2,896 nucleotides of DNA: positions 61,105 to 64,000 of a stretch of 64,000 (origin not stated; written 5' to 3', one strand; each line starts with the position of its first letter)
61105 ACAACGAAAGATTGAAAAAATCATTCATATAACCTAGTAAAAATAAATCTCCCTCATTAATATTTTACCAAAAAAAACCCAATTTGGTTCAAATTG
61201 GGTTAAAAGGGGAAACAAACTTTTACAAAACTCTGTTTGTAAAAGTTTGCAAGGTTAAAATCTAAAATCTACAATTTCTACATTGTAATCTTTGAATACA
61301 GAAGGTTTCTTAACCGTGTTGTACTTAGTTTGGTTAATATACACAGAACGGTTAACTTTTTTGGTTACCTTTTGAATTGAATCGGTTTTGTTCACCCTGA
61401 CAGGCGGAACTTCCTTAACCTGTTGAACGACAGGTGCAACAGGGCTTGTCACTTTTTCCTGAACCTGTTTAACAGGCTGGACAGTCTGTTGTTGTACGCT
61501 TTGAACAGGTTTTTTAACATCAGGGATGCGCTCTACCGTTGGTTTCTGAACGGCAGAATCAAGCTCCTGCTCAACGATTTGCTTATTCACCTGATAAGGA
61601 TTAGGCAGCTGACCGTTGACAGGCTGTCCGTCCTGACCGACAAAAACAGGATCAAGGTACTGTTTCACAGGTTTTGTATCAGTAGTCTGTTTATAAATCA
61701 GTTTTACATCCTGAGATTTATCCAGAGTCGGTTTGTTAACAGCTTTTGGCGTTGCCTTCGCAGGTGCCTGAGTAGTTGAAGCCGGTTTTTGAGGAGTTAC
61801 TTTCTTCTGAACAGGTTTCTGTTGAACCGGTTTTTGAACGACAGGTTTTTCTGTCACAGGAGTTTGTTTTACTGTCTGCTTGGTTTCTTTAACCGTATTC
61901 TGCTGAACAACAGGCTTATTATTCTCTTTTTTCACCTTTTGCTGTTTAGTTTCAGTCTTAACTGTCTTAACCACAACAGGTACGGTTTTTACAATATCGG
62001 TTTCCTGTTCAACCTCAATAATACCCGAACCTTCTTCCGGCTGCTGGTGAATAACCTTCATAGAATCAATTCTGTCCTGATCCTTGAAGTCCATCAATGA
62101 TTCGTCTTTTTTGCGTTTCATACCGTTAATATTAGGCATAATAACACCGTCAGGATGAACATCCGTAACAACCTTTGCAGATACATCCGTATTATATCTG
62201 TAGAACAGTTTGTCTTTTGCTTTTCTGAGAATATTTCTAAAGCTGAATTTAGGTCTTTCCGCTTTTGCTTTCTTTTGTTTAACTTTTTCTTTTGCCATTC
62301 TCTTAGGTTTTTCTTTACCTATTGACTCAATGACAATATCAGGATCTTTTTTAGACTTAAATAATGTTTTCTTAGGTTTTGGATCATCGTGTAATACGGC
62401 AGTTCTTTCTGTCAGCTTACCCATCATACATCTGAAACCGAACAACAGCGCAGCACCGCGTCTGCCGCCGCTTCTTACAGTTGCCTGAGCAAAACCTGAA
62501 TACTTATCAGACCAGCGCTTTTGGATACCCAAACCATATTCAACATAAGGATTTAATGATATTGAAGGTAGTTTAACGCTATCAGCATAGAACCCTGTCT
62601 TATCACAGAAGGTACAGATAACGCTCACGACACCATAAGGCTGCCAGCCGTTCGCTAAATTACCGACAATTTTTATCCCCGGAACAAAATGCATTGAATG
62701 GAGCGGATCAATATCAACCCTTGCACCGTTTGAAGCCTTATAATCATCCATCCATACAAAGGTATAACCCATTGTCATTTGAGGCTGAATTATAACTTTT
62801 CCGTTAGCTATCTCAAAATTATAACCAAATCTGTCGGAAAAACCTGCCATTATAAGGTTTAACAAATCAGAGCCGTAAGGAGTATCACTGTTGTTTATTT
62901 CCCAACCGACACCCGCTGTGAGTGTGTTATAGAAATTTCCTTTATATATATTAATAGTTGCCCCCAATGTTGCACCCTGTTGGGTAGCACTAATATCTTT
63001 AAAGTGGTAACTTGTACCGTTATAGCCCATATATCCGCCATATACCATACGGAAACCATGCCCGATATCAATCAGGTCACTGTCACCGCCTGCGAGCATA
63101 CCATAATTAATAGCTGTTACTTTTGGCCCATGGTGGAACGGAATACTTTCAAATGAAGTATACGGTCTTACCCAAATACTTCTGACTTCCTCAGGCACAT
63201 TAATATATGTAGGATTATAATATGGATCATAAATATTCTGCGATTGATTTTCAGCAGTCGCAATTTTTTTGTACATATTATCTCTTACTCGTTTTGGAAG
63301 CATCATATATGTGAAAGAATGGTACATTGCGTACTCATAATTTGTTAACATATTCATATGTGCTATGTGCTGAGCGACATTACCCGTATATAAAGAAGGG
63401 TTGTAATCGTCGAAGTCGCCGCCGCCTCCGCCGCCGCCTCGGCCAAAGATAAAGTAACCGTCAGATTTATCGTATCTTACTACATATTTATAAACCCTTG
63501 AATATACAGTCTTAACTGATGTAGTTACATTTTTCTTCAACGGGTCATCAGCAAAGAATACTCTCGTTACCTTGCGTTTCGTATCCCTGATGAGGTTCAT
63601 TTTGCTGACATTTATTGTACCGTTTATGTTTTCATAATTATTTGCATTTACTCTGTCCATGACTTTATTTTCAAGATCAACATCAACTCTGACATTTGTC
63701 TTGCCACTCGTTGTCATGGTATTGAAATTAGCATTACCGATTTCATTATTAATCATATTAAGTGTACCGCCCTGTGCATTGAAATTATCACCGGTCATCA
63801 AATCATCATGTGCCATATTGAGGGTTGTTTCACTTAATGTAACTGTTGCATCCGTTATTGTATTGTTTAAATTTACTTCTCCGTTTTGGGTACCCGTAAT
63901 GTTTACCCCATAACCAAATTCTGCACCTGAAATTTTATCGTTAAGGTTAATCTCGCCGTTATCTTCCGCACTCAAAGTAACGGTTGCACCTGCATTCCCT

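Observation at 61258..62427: Autotransporter with ~390 residues after the beta-barrel, ending in a second beta-signal-like motif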

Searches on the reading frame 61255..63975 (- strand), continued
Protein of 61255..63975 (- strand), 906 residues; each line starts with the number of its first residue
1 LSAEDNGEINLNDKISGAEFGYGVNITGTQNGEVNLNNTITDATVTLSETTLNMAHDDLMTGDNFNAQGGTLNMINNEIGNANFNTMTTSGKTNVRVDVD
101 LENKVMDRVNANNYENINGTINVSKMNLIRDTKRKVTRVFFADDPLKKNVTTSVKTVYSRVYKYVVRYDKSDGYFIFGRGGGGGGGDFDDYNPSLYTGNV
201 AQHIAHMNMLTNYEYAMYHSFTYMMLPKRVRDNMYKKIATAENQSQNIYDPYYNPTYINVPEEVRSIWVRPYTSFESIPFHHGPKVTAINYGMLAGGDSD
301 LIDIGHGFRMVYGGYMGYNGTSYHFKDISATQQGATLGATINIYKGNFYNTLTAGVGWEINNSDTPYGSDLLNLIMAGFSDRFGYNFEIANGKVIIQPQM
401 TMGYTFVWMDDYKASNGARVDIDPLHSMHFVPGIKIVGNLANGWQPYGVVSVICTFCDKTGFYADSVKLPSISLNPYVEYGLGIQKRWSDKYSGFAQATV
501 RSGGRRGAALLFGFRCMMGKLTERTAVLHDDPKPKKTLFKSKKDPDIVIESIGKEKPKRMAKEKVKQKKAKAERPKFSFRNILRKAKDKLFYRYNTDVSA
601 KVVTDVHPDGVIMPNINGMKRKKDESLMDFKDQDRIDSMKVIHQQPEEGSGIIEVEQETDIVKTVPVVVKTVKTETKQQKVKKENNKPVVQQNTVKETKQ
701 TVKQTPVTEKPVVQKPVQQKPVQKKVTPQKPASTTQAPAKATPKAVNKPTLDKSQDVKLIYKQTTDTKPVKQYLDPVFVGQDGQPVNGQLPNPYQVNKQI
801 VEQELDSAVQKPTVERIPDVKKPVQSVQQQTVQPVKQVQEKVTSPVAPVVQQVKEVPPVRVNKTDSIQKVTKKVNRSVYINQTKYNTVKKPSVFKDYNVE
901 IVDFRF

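Call 59: fold_search(model_id=the predicted structure, library=pdb)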
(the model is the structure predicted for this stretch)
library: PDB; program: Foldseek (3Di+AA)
matches with E <= 10: 1077; with E <= 0.001: 213
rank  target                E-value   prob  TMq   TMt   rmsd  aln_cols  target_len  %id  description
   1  4mee                  1.3e-14  1.00  0.30  0.68  14.0       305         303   14  Crystal structure of the transport unit of the autotransporter AIDA-I from Escherichia coli (released 2014-06-04)
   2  3qq2_A                5.5e-14  1.00  0.30  0.85   3.0       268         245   19  Crystal Structure of the Beta Domain of the Bordetella Autotransporter Brka (released 2011-04-13)
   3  3kvn_X                7.4e-14  1.00  0.30  0.35  11.3       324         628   13  Crystal structure of the full-length autotransporter EstA from Pseudomonas aeruginosa (released 2010-01-26)
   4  3kvn_A                2.2e-13  1.00  0.30  0.35  14.5       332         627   12  Crystal structure of the full-length autotransporter EstA from Pseudomonas aeruginosa (released 2010-01-26)
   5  3slj                  4.4e-13  1.00  0.30  0.68  13.4       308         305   12  Pre-cleavage Structure of the Autotransporter EspP - N1023A mutant (released 2011-11-16)
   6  3slt                  4.7e-13  1.00  0.30  0.68  13.8       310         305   12  Pre-cleavage Structure of the Autotransporter EspP - N1023S Mutant (released 2011-11-16)
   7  3slo                  6.6e-13  1.00  0.30  0.69  13.2       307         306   12  Pre-cleavage Structure of the Autotransporter EspP - N1023D mutant (released 2011-11-16)
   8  3qq2_C                9.9e-13  1.00  0.29  0.80   4.8       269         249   20  Crystal Structure of the Beta Domain of the Bordetella Autotransporter Brka (released 2011-04-13)
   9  3qq2_B                1.3e-12  1.00  0.30  0.84   3.1       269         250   18  Crystal Structure of the Beta Domain of the Bordetella Autotransporter Brka (released 2011-04-13)
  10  3aeh_A                1.5e-12  1.00  0.28  0.72  18.0       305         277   14  Integral membrane domain of autotransporter Hbp (released 2010-07-07)
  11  2qom_B                2.2e-12  1.00  0.28  0.73   4.6       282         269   12  The crystal structure of the E.coli EspP autotransporter Beta-domain. (released 2007-11-13)
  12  2qom_A                4.4e-12  1.00  0.28  0.74   5.6       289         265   11  The crystal structure of the E.coli EspP autotransporter Beta-domain. (released 2007-11-13)
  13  1uyo                  1.2e-11  1.00  0.30  0.76  14.6       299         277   11  Translocator domain of autotransporter NalP from Neisseria meningitidis (released 2004-03-19)
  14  1uyn                  4.7e-11  1.00  0.29  0.71  13.0       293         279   13  Translocator domain of autotransporter NalP from Neisseria meningitidis (released 2004-03-18)
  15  8bo2_P                2.2e-10  1.00  0.31  0.72  11.7       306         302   12  BAM-EspP complex structure with BamA-S425C/EspP-S1299C mutations in nanodisc (released 2023-04-26)
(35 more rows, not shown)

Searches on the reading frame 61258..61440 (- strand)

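Call 45: search_protein_families(library=pfam, proteins=[window:61258-61440:-], max_evalue=10)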
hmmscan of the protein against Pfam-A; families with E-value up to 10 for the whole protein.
window:61258-61440:- (61 aa): 1 family
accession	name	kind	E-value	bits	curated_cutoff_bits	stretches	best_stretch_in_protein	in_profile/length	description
PF20170.4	Plexin_RBD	-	0.014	15.9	27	1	7-39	26-58/113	Plexin cytoplasmic RhoGTPase-binding domain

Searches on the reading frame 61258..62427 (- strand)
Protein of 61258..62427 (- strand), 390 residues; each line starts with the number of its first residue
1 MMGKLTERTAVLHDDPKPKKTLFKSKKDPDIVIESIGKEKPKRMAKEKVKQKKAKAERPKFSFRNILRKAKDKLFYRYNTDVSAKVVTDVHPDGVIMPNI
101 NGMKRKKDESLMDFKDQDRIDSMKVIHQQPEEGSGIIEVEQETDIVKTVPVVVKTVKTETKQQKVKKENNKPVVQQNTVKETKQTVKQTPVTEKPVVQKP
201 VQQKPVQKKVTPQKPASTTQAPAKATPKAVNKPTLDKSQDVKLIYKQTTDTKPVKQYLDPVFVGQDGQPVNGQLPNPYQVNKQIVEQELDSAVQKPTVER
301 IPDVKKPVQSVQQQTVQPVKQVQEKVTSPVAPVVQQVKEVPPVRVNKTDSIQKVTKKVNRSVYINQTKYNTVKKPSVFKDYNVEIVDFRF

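Call 44: search_solved_structures(query=A3, max_evalue=10)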
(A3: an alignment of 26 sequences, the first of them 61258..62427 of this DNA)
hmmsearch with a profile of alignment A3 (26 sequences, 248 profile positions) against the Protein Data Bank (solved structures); distinct sequences matched with E-value up to 10: 1.
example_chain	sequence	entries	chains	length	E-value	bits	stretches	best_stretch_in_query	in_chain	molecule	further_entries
29vf_O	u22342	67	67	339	0.36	13.9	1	118-201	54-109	TATA-box-binding protein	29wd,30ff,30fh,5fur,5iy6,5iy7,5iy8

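Call 45: search_protein_families(library=pfam, proteins=[window:61258-62427:-], max_evalue=10)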
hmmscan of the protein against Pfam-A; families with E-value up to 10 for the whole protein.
window:61258-62427:- (390 aa): 0 families

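Call 46: search_protein_representatives(alignment_id=A3)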
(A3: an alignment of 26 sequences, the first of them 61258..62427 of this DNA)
Query: 26 sequences, 248 profile positions. Proteins with E-value up to 0.001 (for the whole library): 5; up to 1e-10: 4; up to 1e-30: 2. The best 5 are listed.
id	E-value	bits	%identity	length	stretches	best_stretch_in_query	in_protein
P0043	3.1e-50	187.8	-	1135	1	1-246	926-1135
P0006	3.1e-41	158.3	-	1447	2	1-213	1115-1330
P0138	7.6e-27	111.1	-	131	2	72-166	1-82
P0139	9.6e-14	68.2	-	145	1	130-248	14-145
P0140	2.8e-10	56.9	-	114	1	1-47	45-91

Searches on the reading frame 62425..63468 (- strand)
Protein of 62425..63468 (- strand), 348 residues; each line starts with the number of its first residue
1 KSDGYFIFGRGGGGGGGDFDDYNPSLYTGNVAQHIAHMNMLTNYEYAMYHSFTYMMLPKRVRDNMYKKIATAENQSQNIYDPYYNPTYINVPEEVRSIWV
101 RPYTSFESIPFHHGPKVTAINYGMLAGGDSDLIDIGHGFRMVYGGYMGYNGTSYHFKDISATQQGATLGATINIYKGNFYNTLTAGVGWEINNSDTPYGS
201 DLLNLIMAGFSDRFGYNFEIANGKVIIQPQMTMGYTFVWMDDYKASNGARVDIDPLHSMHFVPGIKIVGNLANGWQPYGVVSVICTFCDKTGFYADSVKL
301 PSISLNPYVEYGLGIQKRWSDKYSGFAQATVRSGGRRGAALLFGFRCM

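Call 65: search_protein_families(library=pfam, proteins=[window:62425-63468:-], max_evalue=10)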
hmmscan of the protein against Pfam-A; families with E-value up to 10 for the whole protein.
window:62425-63468:- (348 aa): 3 families
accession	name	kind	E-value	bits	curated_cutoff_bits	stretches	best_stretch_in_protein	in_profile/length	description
PF03797.25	Autotransporter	-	1.3e-12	48.5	26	1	99-329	2-254/255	Autotransporter beta-domain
PF08410.15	DUF1737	-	0.15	12.4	24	1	267-284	19-36/53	Domain of unknown function (DUF1737)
PF09748.14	Med10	-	0.26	11.6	23.3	1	21-56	67-102/119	Transcription factor subunit Med10 of Mediator complex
